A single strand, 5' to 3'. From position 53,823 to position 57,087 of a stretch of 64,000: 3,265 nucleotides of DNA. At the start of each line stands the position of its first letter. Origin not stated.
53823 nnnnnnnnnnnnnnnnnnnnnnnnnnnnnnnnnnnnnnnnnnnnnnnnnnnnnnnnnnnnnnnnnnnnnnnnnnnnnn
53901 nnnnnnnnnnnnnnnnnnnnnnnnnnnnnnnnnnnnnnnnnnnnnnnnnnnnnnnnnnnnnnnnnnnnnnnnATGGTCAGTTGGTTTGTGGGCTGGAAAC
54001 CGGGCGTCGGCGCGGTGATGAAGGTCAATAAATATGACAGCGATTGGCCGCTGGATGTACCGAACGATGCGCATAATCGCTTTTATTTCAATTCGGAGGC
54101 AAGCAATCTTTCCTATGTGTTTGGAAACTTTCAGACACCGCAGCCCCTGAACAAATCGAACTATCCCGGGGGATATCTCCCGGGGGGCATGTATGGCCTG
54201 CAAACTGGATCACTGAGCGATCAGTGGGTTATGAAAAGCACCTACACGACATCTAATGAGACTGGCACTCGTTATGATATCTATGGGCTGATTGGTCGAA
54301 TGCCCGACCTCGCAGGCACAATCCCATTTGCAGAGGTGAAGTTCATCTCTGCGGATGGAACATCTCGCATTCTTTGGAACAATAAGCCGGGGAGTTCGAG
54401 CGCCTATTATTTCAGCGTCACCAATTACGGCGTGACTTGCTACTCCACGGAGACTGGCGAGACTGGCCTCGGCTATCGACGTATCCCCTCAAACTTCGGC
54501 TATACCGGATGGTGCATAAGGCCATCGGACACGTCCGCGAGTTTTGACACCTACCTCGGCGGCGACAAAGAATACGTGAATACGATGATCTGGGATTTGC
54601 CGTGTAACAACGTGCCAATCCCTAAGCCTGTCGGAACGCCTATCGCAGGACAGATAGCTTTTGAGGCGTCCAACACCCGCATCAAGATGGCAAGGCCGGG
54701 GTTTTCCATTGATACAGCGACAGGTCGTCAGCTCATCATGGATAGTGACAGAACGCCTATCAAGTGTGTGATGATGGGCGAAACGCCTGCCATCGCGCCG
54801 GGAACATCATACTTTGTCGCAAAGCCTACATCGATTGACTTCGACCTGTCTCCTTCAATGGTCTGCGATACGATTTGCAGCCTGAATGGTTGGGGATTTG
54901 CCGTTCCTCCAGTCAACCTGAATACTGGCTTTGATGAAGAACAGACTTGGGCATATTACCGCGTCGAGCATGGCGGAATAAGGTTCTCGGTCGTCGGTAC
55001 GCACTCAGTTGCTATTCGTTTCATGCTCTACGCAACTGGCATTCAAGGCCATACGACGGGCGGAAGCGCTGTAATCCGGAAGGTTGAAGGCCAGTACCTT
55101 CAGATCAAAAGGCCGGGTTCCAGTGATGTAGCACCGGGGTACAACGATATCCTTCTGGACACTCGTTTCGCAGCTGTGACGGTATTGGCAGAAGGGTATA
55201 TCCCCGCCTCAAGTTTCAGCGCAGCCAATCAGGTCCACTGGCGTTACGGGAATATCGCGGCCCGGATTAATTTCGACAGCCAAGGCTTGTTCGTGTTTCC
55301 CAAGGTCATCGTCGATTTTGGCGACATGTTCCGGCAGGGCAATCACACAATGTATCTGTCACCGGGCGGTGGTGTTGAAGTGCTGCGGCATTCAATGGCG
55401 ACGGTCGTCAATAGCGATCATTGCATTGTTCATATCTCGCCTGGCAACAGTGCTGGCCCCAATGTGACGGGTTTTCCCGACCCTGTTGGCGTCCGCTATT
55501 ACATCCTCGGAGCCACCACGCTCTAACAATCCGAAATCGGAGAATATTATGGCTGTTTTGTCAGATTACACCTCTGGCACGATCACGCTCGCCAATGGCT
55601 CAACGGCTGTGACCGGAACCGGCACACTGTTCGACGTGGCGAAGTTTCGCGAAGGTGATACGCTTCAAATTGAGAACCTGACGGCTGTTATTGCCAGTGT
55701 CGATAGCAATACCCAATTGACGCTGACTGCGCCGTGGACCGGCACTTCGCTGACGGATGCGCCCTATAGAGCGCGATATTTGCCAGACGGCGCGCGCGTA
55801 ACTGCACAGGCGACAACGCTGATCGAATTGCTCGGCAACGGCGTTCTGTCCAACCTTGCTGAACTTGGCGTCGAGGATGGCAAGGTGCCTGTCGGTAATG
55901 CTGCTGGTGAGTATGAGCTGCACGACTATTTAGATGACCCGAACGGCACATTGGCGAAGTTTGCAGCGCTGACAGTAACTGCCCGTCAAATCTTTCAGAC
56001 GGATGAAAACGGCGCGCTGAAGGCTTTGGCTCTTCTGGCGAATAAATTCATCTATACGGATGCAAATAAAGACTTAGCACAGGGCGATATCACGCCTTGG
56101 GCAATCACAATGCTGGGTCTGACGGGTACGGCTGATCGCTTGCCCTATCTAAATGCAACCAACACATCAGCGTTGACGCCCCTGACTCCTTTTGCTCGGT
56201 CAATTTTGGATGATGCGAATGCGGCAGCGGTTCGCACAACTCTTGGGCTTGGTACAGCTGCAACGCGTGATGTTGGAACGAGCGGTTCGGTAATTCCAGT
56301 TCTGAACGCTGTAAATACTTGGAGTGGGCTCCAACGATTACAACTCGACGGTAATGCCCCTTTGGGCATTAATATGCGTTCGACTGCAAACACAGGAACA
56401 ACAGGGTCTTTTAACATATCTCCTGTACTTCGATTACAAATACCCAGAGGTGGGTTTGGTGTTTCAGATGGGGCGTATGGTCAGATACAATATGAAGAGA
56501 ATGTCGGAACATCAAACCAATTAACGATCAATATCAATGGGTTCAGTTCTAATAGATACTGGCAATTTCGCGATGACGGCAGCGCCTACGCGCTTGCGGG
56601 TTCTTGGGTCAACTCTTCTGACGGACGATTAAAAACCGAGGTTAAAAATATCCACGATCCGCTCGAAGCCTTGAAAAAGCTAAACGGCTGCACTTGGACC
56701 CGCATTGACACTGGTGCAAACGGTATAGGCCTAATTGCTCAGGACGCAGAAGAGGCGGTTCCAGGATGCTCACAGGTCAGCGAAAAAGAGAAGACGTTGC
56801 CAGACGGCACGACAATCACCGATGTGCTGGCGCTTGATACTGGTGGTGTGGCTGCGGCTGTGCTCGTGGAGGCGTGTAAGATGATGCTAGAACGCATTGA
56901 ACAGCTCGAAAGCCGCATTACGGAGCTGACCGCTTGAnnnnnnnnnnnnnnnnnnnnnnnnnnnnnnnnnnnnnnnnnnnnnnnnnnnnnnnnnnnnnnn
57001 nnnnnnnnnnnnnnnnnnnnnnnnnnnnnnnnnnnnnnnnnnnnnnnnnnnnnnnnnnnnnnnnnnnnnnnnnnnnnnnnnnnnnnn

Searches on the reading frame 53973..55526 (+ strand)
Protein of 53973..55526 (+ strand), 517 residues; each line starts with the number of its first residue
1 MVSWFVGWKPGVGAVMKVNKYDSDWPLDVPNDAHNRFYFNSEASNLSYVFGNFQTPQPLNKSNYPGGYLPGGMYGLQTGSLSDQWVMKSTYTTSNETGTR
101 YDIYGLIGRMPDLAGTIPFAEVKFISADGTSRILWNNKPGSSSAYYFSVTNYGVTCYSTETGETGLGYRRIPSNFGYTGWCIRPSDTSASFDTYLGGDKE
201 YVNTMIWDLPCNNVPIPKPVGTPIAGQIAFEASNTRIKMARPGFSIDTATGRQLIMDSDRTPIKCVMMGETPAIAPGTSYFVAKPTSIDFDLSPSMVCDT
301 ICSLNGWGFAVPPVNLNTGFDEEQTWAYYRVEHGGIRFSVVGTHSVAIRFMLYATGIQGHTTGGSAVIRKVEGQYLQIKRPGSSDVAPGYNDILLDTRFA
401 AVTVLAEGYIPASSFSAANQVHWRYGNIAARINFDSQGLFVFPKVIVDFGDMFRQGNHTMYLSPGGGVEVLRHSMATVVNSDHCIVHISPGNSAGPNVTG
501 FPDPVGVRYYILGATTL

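Call 3: search_protein_families(library=pfam, proteins=[window:53973-55526:+], max_evalue=0.01)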
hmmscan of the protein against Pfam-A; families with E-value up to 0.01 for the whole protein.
window:53973-55526:+ (517 aa): 0 families

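Call 5: search_protein_families(library=phrogs, proteins=[window:53973-55526:+], max_evalue=0.001)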
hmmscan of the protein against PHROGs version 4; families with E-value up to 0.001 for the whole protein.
window:53973-55526:+ (517 aa): 1 family
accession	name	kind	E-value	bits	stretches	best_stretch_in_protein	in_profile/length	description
phrog_21060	-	unknown function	6.4e-29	102.1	1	11-451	12-416/502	-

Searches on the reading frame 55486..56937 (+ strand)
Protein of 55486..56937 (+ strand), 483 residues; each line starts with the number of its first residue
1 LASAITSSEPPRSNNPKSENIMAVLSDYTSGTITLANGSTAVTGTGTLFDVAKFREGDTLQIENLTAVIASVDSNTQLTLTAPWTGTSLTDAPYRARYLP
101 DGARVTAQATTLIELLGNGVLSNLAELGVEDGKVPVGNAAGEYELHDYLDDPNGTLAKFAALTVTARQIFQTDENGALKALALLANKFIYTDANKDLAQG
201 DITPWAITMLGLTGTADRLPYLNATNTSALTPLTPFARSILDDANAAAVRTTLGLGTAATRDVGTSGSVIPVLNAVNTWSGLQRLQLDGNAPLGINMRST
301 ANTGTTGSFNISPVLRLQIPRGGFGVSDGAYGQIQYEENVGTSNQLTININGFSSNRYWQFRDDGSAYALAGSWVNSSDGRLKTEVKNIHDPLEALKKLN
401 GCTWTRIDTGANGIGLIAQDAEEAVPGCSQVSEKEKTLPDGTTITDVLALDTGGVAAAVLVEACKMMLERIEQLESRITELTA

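Call 3: search_protein_families(library=pfam, proteins=[window:55486-56937:+], max_evalue=0.01)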
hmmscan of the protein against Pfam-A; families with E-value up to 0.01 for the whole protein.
window:55486-56937:+ (483 aa): 1 family
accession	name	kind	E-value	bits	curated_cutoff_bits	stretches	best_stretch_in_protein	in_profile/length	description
PF13884.11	Peptidase_S74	-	1.8e-10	41.4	22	1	378-426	1-54/58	Chaperone of endosialidase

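Call 5: search_protein_families(library=phrogs, proteins=[window:55486-56937:+], max_evalue=0.001)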
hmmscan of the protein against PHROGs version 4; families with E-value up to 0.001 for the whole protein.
window:55486-56937:+ (483 aa): 34 families (the best 25 are shown)
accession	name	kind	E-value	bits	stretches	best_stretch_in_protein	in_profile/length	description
phrog_17834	-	unknown function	2.2e-51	176.3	1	22-183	1-182/458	-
phrog_1980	-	tail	3.8e-42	146.1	1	29-482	5-434/449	tail fiber protein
phrog_24607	-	tail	1.4e-26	94.2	1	25-147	2-130/674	tail protein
phrog_6921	-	tail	6.9e-22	79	1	331-481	580-734/738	tail fiber protein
phrog_5668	-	tail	3.6e-19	69.1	1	376-482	1464-1562/1567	tail fiber protein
phrog_5481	-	tail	1.1e-13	51.6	1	343-482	882-1024/1043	tail fiber protein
phrog_10316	-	tail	1.7e-13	50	2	326-478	1320-1470/1471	tail fiber protein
phrog_1699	-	tail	3.8e-13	49.9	1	377-481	893-994/1000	long tail fiber protein distal subunit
phrog_14572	-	tail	1.1e-12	48.8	1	358-481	347-473/484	tail fiber protein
phrog_28473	-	tail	1.3e-12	48.5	1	29-128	12-114/367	tail fiber protein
phrog_11011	-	tail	3.9e-12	45.8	1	325-482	1133-1281/1291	long tail fiber protein distal subunit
phrog_6578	-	tail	8.4e-12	44.7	1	340-482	1044-1191/1210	tail fiber protein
phrog_454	-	tail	3.7e-10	39.6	1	208-379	442-593/1376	tail fiber protein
phrog_25788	-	tail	5.5e-10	39.5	1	326-477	475-602/603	tail fiber protein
phrog_36707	-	tail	8.7e-10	39.8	1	207-278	120-191/288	tail fiber protein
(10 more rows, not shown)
